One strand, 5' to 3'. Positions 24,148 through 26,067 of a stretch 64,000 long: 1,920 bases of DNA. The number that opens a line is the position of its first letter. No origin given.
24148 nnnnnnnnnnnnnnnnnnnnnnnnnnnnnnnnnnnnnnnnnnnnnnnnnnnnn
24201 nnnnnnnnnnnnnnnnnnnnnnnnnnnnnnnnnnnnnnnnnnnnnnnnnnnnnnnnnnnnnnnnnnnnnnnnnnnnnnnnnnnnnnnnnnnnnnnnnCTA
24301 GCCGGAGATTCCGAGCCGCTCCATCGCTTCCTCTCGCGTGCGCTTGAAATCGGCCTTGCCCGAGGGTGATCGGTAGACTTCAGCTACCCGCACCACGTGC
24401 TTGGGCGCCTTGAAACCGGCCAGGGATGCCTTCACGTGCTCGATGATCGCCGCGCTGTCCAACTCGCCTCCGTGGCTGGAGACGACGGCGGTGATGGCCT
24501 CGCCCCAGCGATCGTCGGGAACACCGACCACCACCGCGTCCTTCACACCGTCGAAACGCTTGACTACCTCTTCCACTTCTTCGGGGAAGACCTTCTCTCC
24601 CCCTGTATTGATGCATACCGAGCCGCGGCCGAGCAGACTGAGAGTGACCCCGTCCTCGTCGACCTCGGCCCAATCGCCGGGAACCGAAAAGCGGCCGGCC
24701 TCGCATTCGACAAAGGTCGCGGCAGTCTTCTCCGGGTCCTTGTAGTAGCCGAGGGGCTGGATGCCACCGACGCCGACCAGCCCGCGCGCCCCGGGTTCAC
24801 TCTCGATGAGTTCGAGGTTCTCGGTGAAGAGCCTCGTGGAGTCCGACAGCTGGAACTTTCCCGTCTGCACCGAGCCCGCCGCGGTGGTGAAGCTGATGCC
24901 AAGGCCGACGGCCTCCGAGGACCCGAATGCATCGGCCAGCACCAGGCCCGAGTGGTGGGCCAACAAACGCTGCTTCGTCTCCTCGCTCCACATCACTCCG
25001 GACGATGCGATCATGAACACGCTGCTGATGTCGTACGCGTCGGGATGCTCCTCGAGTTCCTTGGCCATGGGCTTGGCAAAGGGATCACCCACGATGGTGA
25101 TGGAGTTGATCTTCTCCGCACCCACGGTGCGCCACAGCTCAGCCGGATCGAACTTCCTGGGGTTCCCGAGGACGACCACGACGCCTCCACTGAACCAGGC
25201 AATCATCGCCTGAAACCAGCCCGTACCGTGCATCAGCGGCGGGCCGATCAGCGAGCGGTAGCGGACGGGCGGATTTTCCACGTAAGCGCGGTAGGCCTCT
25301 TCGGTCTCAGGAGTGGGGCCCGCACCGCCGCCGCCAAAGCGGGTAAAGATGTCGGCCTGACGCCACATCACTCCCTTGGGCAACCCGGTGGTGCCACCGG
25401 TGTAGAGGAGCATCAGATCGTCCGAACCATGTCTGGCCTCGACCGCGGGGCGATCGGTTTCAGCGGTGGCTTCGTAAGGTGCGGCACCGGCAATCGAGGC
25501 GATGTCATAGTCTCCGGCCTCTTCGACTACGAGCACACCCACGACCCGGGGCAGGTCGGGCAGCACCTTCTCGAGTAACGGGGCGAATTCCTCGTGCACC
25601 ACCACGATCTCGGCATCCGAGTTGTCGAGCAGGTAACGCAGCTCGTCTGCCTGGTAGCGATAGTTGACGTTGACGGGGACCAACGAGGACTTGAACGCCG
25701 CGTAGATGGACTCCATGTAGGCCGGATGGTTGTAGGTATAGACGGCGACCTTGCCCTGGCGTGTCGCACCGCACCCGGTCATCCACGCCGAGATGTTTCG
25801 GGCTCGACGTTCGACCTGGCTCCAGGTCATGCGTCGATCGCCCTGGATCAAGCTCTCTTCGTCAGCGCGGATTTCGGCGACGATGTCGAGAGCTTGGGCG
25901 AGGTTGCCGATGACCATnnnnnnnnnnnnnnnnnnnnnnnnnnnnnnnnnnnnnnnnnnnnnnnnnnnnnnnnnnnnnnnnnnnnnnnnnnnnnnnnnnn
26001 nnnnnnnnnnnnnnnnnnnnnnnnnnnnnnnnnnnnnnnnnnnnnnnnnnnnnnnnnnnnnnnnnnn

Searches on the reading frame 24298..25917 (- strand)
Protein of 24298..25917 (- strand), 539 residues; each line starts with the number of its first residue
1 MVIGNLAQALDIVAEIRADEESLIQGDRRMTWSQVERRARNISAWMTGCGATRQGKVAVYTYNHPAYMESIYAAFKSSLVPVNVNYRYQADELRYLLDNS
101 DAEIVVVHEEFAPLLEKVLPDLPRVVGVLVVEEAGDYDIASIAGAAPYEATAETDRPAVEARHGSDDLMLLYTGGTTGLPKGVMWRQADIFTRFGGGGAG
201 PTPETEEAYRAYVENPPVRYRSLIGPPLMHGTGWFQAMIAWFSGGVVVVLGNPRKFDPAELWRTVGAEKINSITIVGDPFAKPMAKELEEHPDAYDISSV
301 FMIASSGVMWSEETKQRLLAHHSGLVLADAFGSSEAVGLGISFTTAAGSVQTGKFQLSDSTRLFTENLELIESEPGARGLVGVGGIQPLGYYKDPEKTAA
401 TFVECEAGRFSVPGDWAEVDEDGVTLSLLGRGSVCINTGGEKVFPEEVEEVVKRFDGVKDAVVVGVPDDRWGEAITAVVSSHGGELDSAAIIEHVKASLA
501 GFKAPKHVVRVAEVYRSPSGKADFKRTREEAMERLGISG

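Call 73: search_protein_families(library=ncbifam, proteins=[window:24298-25917:-], max_evalue=1e-10)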
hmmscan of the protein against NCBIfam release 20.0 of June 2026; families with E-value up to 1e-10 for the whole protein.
window:24298-25917:- (539 aa): 83 families (the best 25 are shown)
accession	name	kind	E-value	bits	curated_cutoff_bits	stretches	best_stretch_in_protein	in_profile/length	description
NF005863.0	PRK07798.1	subfamily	6.2e-174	579.5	543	1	5-534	5-534/540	acyl-CoA synthetase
NF004837.0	PRK06187.1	subfamily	3.3e-73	246.8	476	1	5-532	9-523/531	long-chain-fatty-acid--CoA ligase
NF009071.0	PRK12406.1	subfamily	7.8e-56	189.5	701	1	22-535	5-506/510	acyl-CoA synthetase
NF006182.0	PRK08316.1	subfamily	2.3e-55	188.1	663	2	353-527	344-512/523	fatty acyl-CoA synthetase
NF005676.0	PRK07470.1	equivalog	1.7e-52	178.8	774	1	4-534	20-532/544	acyl-CoA synthetase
NF006181.0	PRK08314.1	subfamily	7.9e-48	163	705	1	5-534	25-557/563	long-chain-fatty-acid--CoA ligase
NF005801.1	PRK07656.1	equivalog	3.9e-47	161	657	1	9-522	6-494/500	FadD3 family acyl-CoA ligase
NF004797.0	PRK06145.1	equivalog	1.7e-46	158.6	850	2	238-529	210-493/499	acyl-CoA synthetase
NF052269.1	Staph_lig_FadD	equivalog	3.7e-46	157.5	650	1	27-529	25-491/499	long-chain-fatty-acid--CoA ligase FadD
NF006020.0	PRK08162.1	subfamily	5e-45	153.9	677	2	13-274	28-276/545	acyl-CoA synthetase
TIGR03098.1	ligase_PEP_1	hypoth_equivalog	2.3e-43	148.5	592.35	2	379-528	357-515/517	acyl-CoA ligase (AMP-forming), exosortase A system-associated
NF052580.1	Str24CoAsynCasG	equivalog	2.4e-43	148.3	750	1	17-522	53-541/548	steroid-24-oyl-CoA synthetase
NF005307.0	PRK06839.1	equivalog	6.6e-43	147.1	748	1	11-523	9-485/496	o-succinylbenzoate--CoA ligase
NF005702.0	PRK07514.1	subfamily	1.6e-42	145.5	558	2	377-530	348-499/506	malonyl-CoA synthase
NF009233.0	PRK12583.1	subfamily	2.2e-41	141.9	832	1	6-536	20-555/558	fatty acid CoA ligase family protein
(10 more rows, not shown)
